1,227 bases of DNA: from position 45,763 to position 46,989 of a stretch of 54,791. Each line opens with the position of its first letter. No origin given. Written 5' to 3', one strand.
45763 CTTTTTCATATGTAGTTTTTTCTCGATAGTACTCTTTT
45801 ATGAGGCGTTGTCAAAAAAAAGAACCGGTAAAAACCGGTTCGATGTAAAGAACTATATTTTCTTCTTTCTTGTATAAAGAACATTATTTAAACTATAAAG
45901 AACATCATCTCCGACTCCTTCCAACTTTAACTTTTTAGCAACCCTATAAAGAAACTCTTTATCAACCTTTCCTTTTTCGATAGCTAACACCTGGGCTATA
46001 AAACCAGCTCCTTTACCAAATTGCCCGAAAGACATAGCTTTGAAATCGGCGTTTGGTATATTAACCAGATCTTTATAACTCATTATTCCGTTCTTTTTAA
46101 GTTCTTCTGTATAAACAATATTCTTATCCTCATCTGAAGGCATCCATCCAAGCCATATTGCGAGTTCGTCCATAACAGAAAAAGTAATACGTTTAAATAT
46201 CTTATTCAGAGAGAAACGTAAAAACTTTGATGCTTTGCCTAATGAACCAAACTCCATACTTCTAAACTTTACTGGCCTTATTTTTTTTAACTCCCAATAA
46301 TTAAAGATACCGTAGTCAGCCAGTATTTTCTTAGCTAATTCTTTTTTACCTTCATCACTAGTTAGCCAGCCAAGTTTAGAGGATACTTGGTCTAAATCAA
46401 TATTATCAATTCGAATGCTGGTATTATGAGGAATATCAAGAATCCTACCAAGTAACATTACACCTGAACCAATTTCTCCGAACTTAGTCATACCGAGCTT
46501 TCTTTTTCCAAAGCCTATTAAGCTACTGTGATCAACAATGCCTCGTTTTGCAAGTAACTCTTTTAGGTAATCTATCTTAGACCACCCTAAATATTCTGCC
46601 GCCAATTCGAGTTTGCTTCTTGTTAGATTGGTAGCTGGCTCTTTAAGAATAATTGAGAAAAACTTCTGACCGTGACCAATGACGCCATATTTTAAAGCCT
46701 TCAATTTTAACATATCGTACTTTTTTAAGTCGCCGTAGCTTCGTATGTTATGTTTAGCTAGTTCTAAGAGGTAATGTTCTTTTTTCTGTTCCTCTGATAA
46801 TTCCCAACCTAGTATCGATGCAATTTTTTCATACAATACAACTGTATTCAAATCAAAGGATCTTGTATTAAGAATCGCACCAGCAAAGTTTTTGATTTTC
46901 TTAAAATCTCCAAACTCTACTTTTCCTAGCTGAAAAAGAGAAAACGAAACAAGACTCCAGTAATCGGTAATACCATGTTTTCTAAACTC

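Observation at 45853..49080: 1075-aa SF2 helicase whose C-terminal half is six unassigned ~74-aa tandem repeats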

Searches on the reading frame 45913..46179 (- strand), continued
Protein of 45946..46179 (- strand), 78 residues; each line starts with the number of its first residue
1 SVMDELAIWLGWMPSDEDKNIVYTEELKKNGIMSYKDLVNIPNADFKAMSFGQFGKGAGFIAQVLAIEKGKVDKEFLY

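Call 97: search_protein_families(library=pfam, proteins=[P0079, P0082, P0020, P0025, P0043, P0066, P0039, P0072], max_evalue=0.5)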
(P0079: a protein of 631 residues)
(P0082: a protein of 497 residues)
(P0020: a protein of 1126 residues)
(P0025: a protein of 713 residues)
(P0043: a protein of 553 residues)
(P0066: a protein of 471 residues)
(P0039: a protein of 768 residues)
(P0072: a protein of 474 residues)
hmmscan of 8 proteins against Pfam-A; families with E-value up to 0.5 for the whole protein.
P0079 (631 aa): 1 family
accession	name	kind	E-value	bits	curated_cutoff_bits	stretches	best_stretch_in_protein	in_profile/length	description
PF14520.12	HHH_5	-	0.0074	17.2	27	0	568-594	16-42/57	Helix-hairpin-helix domain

P0082 (497 aa): 1 family
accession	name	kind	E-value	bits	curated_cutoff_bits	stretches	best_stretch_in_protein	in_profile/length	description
PF13589.12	HATPase_c_3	-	0.16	12.4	25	1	282-321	53-95/137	Histidine kinase-, DNA gyrase B-, and HSP90-like ATPase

P0020 (1126 aa): 0 families

P0025 (713 aa): 0 families

P0043 (553 aa): 3 families
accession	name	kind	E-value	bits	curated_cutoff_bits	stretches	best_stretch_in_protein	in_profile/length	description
PF13443.12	HTH_26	-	0.0012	19.5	22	0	388-406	33-51/63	Cro/C1-type HTH DNA-binding domain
PF04545.22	Sigma70_r4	-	0.048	13.6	24.1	0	396-410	21-35/50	Sigma-70, region 4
PF01381.28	HTH_3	-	0.13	12.8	23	0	387-408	30-51/55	Helix-turn-helix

P0066 (471 aa): 10 families
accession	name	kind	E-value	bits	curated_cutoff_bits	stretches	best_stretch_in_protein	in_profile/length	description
PF07962.17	Swi3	-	0.00082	19.7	25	0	304-334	43-73/83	Replication Fork Protection Component Swi3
PF19624.4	DUF6129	-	0.0069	16.6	23.6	0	233-251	10-28/53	Family of unknown function (DUF6129)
PF17221.8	COMMD1_N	-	0.0093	16.7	23.4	0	305-334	29-61/102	COMMD1 N-terminal domain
PF21796.3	Cac1_C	-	0.023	15.2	24.3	0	295-326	10-41/55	Chromatin assembly factor 1 subunit Cac1, C-terminal domain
PF13409.12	GST_N_2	-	0.029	15.4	25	0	322-341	7-26/70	Glutathione S-transferase, N-terminal domain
PF24976.1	Lipocalin_10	-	0.058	13.6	27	0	237-263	14-40/180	Lipocalin domain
PF18659.6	CelTOS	-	0.065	14.1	27.2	0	359-405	15-58/122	Cell-traversal protein for ookinetes and sporozoites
PF00557.29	Peptidase_M24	-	0.077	13.2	23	0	303-332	14-146/208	Metallopeptidase family M24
PF04504.20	GeBP-like_DBD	-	0.17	13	29.5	0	226-251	34-59/94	Glabrous-enhancer-binding protein-like family, DBD domain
PF17120.11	zf-RING_16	-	0.19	11.9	27.4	0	173-188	23-38/57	RING/Ubox like zinc-binding domain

P0039 (768 aa): 5 families
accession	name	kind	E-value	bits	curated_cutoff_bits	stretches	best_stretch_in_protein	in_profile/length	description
PF13470.12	PIN_3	-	0.0012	20.1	27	0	309-354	21-66/115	PIN domain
PF19825.5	DUF6306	-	0.022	15.4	23.7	0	574-601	70-97/129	Domain of unknown function (DUF6306)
PF19938.4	DUF6400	-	0.058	13.8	27.1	0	330-353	31-54/69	Family of unknown function (DUF6400)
PF14102.11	Caps_synth_CapC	-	0.1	13.5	27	0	366-407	43-84/119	Capsule biosynthesis CapC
PF13054.11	DUF3915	-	0.3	11.4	26.9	0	493-540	41-89/126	Protein of unknown function (DUF3915)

P0072 (474 aa): 0 families

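Call 100: find_encoding_contigs(protein=P0018, flank=7000, max_places=2)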
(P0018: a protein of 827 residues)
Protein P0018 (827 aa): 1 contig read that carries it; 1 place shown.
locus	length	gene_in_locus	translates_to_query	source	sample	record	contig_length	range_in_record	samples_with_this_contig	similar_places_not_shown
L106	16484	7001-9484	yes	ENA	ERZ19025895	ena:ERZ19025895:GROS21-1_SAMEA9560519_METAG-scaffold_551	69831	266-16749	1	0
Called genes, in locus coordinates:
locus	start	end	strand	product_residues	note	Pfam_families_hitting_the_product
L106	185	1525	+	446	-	PF11999:Ice_binding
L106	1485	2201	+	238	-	PF04203:Sortase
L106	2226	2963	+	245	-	PF04402:SIMPL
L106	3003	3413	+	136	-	PF00856:SET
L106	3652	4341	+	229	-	-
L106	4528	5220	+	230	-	PF01522:Polysacc_deac_1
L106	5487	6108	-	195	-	-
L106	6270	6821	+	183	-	-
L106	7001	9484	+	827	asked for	PF14882:INT_rpt (faint)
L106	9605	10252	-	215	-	PF00702:Hydrolase, PF13419:HAD_2, PF13242:Hydrolase_like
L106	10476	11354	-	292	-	-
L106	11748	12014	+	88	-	-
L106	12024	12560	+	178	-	-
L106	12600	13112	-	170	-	-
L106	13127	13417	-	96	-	-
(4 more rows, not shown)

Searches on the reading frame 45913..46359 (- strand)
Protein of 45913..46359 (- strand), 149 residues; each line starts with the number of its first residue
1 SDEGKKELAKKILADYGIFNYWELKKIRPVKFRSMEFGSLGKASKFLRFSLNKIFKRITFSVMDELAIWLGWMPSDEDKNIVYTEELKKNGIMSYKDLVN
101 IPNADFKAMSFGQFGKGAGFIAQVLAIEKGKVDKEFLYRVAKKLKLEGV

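Call 68: predict_structure(alignment_id=A5)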
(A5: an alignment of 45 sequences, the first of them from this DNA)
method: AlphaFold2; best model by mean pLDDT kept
length: 149 residues; sequences in the alignment: 45
mean_pLDDT: 96.4   pTM: 0.86
mean pLDDT of the five models: 96.4, 96.0, 95.8, 95.3, 94.8
residues with pLDDT >= 90: 144; 70-90: 4; 50-70: 1; < 50: 0
segments of 3 or more residues with pLDDT < 50: none
pLDDT, mean of each block of 10 residues (from residue 1): 97 98 96 97 98 97 98 97 98 97 98 96 93 97 88
secondary structure, 60 per line:
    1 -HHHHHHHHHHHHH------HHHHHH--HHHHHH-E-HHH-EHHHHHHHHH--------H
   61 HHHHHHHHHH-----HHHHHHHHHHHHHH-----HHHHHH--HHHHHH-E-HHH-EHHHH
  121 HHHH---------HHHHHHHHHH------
elements in order: H2-14 H21-26 H29-34 H43-51 H60-70 H76-89 H95-100 H103-108 H117-124 H134-143
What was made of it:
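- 46144..46365 (-): Repeat unit 5, aa 906-979. Modelled together with unit 6 at pLDDT 96.4 (call 68).
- The two-unit model has pLDDT 96.4 and pTM 0.86, with five helices per unit (call 68). All-alpha tandem repeats with rigid packing (pTM 0.86) are typical of scaffolds (call 68).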

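Call 70: fold_search(model_id=the predicted structure, library=pdb)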
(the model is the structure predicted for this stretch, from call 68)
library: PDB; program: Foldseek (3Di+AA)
matches with E <= 10: 42; with E <= 0.001: 0
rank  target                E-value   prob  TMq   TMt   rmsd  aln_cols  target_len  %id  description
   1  8yl9_I                4.1e+00  0.03  0.19  0.10  14.1       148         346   12  Crystal structures of terpene synthases complexed with a substrate mimic (released 2024-04-24)
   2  1out_B                4.3e+00  0.03  0.18  0.19  15.4       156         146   15  TROUT HEMOGLOBIN I (released 1997-01-11)
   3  1v75_B                4.8e+00  0.02  0.18  0.16  14.9       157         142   12  Crystal structure of hemoglobin D from the Aldabra giant tortoise (Geochelone gigantea) at 2.0 A resolution (released 2003-12-30)
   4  4h2l_B                5.3e+00  0.02  0.18  0.17  15.0       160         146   11  Deer mouse hemoglobin in hydrated format (released 2013-04-10)
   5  9z2x                  5.6e+00  0.06  0.20  0.09   8.1        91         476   15  Crystal structure of Glutamate-tRNA synthetase GluRS from Chlamydia pneumoniae (Orthorhombic C form) (released 2025-11-26)
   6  9csk_C                5.9e+00  0.01  0.15  0.11  16.9       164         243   14  Crystal structure of CDK4 cyclin D1 in complex with atirmociclib (released 2025-03-26)
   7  9z2z_B                6.2e+00  0.05  0.18  0.08   8.4        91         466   12  Crystal structure of Glutamate-tRNA synthetase GluRS from Chlamydia pneumoniae in complex with O5'-(L-GLUTAMYL-SULFAMO (released 2025-11-26)
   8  9kp1_B                6.5e+00  0.02  0.21  0.13  13.9       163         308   13  Heterodimer of heptaprenyl diphosphate synthase from B. subtilis (released 2025-11-26)
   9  3ntb_B                6.5e+00  0.01  0.13  0.06  13.4       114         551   11  Structure of 6-methylthio naproxen analog bound to mCOX-2. (released 2010-09-01)
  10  5iqh_D                6.5e+00  0.01  0.13  0.08  20.4       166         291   10  Aminoglycoside Phosphotransferase (2'')-Ia (CTD of AAC(6')-Ie/APH(2'')-Ia) S214A mutant in complex with GMPPNP and Mag (released 2016-05-25)
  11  5bt1_B                6.9e+00  0.02  0.16  0.12  14.0       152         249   16  histone chaperone Hif1 playing with histone H2A-H2B dimer (released 2016-10-26)
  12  9n79_SP               7.2e+00  0.02  0.20  0.05  15.3       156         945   12  SSU processome maturation and disassembly, State M (released 2025-11-05)
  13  1l0g_A                7.2e+00  0.02  0.21  0.12  14.6       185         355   13  X-ray Crystal Structure of AmpC S64G Mutant beta-Lactamase (released 2002-08-14)
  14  9y81_B                7.6e+00  0.05  0.20  0.09   8.1        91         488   15  Crystal structure of Glutamate-tRNA synthetase GluRS from Chlamydia pneumoniae (released 2025-09-24)
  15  3hs5_A                7.6e+00  0.01  0.12  0.06  13.3       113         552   12  X-ray crystal structure of arachidonic acid bound to the cyclooxygenase channel of cyclooxygenase-2 (released 2010-05-12)
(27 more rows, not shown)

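Call 72: fold_search(model_id=the predicted structure, library=viral)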
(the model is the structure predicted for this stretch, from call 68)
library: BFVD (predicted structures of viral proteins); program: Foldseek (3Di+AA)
matches with E <= 10: 29; with E <= 0.001: 0
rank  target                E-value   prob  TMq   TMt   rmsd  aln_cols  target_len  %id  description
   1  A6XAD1                2.3e+00  0.04  0.17  0.11  14.8       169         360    7  Terminal protein [Actinomyces phage Av-1]
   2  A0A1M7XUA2            2.8e+00  0.06  0.17  0.08  10.8       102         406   13  Pseudo ankyrin repeat [Cedratvirus A11]
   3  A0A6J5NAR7            4.0e+00  0.02  0.16  0.12  24.3       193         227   16  Uncharacterized protein [uncultured Caudovirales phage]
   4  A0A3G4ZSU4            4.2e+00  0.03  0.15  0.10  13.5       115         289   14  Tetratricopeptide repeat protein [Edafosvirus sp.]
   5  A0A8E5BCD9            4.2e+00  0.03  0.18  0.11  13.2       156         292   10  (no name in the UniProt tables at hand)
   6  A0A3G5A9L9            4.7e+00  0.02  0.17  0.13  14.7       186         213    9  Sel1 repeat family protein [Hyperionvirus sp.]
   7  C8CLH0                4.9e+00  0.06  0.15  0.08  10.5        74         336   19  (no name in the UniProt tables at hand)
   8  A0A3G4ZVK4            4.9e+00  0.04  0.19  0.11  12.7       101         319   21  Uncharacterized protein [Edafosvirus sp.]
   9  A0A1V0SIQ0            4.9e+00  0.03  0.20  0.07  14.0       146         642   16  Uncharacterized protein [Klosneuvirus KNV1]
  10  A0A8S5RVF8            5.4e+00  0.02  0.17  0.06  13.7       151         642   10  DNA ligase (NAD(+)) [Siphoviridae sp. ctHip2]
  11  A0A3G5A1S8            5.4e+00  0.02  0.13  0.07  13.3       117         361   13  Sel1 repeat family protein [Harvfovirus sp.]
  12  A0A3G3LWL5            6.0e+00  0.01  0.16  0.14  14.4       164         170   13  Uncharacterized protein [Corynebacterium phage Kimchi1738]
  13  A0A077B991            6.7e+00  0.03  0.25  0.12  12.1       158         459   12  Multifunctional expression regulator [Equid alphaherpesvirus 3]
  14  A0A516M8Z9            7.4e+00  0.03  0.17  0.10  13.4       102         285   13  (no name in the UniProt tables at hand)
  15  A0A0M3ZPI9            7.4e+00  0.02  0.17  0.05  12.6       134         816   12  Ankyrin repeat family protein [Turkeypox virus]
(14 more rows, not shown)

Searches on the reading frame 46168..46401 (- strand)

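Call 8: search_protein_families(library=pfam, proteins=[window:46168-46401:-], max_evalue=10)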
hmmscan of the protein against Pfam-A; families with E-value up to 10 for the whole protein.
seq(78 aa): 1 family
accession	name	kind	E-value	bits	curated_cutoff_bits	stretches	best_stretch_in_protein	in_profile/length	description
PF02270.21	TFIIF_beta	-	0.16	12.6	23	1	19-64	5-41/65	TFIIF, beta subunit HTH domain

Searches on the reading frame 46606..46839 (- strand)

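Call 8: search_protein_families(library=pfam, proteins=[window:46606-46839:-], max_evalue=10)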
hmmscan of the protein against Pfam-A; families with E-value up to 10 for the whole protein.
seq(78 aa): 2 families
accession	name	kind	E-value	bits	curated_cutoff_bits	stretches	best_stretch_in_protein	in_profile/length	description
PF10209.14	DUF2340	-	0.035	14.9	25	1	13-65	21-73/120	Uncharacterized conserved protein (DUF2340)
PF10375.14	GRAB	-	0.052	13.8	26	1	36-46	24-34/49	GRAB domain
